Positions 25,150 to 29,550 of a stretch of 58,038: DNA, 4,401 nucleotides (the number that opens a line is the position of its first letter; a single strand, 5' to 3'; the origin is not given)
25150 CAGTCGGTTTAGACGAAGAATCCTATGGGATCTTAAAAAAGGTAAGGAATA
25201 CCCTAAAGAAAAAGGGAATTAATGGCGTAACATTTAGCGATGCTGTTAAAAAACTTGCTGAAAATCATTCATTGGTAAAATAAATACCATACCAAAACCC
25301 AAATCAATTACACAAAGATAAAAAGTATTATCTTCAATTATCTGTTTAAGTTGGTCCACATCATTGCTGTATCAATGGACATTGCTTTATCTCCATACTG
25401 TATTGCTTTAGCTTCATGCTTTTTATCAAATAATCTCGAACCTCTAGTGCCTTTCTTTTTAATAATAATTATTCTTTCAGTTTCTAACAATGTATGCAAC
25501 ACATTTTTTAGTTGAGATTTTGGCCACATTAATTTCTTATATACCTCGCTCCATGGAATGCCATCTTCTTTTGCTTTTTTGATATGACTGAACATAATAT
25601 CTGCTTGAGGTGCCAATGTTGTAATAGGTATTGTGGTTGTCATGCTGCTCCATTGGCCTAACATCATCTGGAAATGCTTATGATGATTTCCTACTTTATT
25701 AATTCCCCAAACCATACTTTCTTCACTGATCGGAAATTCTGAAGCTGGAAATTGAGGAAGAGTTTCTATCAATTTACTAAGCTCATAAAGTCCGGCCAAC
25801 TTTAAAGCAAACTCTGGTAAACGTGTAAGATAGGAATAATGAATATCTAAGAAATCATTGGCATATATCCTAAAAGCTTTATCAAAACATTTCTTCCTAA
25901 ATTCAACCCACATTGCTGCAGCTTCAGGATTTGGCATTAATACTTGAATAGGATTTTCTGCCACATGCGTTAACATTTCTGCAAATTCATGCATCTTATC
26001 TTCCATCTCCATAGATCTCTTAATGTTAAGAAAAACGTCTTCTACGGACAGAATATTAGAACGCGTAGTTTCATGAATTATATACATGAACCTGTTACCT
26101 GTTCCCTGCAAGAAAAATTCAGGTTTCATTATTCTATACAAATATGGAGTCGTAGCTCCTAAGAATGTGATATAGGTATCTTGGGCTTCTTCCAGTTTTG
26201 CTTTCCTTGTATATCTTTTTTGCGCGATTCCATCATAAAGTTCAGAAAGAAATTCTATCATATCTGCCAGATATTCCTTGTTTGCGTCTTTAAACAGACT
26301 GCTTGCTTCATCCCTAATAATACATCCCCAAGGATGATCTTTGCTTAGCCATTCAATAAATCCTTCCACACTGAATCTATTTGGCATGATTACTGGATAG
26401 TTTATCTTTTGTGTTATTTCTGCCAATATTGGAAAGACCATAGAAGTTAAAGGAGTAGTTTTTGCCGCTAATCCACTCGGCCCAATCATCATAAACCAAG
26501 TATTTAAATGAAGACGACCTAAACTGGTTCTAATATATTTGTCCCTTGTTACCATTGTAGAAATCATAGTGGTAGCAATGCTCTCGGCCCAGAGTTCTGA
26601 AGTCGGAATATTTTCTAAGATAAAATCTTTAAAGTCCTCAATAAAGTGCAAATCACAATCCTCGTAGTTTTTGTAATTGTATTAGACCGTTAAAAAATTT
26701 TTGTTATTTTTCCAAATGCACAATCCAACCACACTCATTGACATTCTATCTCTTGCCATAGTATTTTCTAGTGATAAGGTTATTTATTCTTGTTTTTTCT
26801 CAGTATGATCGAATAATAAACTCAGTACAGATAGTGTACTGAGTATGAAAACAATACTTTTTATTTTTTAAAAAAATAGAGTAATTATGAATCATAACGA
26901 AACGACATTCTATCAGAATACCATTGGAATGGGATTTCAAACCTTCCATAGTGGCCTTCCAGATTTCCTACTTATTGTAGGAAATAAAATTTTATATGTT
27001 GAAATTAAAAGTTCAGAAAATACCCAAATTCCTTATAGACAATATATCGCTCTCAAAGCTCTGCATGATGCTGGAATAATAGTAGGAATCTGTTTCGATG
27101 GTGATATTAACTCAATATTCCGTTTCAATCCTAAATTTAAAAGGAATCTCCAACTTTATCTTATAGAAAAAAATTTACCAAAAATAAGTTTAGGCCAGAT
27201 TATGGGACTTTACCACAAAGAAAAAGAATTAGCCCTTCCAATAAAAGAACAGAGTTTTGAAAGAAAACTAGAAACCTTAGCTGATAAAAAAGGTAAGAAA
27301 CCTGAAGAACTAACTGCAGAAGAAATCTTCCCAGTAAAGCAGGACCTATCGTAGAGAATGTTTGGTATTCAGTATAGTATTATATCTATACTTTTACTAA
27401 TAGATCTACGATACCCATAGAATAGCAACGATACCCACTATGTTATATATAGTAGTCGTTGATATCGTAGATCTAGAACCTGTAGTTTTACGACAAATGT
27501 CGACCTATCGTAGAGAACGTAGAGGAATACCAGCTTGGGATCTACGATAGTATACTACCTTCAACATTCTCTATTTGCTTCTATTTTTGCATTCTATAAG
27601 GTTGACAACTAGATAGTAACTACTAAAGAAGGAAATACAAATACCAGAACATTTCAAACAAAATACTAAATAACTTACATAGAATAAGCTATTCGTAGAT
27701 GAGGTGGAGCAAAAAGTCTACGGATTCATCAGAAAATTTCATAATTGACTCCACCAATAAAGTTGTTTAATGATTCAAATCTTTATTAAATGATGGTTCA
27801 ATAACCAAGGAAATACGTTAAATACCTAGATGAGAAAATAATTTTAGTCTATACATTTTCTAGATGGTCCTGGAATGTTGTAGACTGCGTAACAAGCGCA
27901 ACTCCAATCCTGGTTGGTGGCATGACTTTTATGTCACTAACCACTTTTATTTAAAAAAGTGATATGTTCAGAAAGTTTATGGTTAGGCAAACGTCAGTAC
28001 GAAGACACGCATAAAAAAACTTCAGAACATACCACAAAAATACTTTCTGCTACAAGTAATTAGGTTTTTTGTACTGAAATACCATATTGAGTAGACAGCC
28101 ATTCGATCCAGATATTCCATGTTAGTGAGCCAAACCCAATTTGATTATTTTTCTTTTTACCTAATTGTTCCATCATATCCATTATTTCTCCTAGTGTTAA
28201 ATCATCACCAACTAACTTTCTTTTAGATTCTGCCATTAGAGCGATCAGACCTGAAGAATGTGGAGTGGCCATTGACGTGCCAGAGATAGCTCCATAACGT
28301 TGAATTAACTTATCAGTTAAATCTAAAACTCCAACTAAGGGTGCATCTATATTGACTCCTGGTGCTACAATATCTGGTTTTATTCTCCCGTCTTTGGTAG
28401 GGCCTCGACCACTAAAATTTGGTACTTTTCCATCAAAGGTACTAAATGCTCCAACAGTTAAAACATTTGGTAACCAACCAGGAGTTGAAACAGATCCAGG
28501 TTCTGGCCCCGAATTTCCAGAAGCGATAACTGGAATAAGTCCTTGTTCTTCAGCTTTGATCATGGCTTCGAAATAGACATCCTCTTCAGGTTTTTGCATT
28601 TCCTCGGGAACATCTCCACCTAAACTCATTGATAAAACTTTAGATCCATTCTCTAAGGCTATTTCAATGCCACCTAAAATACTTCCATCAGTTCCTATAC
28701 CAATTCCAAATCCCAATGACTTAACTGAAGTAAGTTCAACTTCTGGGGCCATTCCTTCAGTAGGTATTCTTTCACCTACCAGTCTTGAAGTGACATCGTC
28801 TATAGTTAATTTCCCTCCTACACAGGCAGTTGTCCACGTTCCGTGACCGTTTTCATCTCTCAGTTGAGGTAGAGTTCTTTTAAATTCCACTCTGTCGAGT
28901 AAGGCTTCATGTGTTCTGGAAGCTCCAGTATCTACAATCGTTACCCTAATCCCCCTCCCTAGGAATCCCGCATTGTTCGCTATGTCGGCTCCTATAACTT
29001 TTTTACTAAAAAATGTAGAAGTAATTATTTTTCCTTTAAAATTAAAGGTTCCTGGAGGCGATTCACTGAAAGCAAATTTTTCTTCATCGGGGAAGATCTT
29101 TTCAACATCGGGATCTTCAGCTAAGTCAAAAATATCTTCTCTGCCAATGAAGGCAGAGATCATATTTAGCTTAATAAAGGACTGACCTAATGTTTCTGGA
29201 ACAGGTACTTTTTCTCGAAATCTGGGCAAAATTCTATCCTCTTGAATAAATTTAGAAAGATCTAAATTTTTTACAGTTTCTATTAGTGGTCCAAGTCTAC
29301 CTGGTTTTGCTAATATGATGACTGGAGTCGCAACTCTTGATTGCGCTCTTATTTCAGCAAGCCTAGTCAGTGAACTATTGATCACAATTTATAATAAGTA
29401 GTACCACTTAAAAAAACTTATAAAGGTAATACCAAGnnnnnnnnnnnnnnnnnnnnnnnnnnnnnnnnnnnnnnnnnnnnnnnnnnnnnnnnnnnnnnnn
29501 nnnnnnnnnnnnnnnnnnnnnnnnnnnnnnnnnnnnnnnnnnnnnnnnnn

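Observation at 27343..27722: Dense CGTAGA iteron array with nested direct and inverted repeats: candidate replication origin or regulator-binding array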

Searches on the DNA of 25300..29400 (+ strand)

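Call 14: search_dna_similar(query=window:25300-29400:+, collection=phages, mode=distant)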
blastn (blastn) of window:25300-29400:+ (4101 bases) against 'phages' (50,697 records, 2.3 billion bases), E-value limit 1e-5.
No match.

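Call 59: search_rna_families(source=window, start=27250, end=28150, threshold=evalue, max_evalue=1)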
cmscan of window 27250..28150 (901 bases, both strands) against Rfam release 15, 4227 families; matches with E-value up to 1: 0.
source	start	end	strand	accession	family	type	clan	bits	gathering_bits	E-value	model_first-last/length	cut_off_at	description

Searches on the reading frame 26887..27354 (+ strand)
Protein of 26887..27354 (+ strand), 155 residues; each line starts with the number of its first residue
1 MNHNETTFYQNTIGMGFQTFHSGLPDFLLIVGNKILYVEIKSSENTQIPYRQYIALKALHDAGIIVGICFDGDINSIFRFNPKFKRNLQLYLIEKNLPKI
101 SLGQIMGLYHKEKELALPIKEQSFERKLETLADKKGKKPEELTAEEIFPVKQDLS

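Call 9: search_protein_families(library=pfam, proteins=[window:26887-27354:+], max_evalue=0.01)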
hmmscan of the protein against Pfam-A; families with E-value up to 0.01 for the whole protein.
window:26887-27354:+ (155 aa): 1 family
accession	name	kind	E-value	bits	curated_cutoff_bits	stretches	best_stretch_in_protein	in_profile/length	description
PF08774.17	VRR_NUC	-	0.0081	16.7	23.8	0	17-69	57-112/116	VRR-NUC domain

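Call 37: search_protein_families(library=phrogs, proteins=[window:26887-27354:+], max_evalue=0.01)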
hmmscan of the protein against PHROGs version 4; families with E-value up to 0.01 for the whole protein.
window:26887-27354:+ (155 aa): 1 family
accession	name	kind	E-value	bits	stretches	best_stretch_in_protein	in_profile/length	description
phrog_5702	-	DNA, RNA and nucleotide metabolism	0.00079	20.4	1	21-70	4-54/70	Holliday junction resolvase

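Call 54: find_homologous_proteins(query=window:26887-27354:+, max_evalue=0.00001)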
Query window:26887-27354:+ (155 aa): 2 proteins with E <= 0.00001 among 18 candidates.
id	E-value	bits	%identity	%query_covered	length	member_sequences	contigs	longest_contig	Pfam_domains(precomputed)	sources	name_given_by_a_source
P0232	2.3e-97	341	100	100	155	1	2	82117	-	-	-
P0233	4.1e-50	188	60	97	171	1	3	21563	-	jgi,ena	-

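Call 55: find_encoding_contigs(protein=P0233, flank=10000, max_places=4)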
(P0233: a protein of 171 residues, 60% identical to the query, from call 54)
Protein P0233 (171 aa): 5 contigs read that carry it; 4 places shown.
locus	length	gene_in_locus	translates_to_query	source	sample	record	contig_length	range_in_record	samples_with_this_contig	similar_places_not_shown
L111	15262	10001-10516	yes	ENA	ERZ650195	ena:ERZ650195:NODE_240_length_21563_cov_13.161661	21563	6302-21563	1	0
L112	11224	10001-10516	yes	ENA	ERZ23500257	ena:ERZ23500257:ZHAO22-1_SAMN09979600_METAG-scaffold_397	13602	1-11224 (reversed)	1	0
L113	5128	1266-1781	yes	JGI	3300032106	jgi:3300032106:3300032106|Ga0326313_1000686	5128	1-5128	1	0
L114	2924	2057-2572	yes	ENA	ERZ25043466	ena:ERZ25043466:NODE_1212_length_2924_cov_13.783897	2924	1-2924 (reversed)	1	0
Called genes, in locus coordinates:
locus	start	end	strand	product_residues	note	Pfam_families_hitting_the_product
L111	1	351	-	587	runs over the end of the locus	PF04055:Radical_SAM (faint), PF14890:Intein_splicing (faint)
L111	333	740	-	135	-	-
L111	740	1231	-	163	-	-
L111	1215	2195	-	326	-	PF01896:DNA_primase_S (faint)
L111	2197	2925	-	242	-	-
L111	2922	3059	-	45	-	-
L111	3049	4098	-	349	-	-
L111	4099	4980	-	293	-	-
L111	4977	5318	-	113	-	-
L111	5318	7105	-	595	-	PF00092:VWA, PF13519:VWA_2 (weak)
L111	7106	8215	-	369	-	PF00004:AAA (weak), PF07728:AAA_5, PF13401:AAA_22 (weak)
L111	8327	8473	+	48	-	-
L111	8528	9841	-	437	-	PF13148:DUF3987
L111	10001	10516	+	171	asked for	-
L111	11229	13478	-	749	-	PF00082:Peptidase_S8, PF14890:Intein_splicing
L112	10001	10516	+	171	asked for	-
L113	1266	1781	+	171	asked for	-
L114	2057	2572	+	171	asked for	-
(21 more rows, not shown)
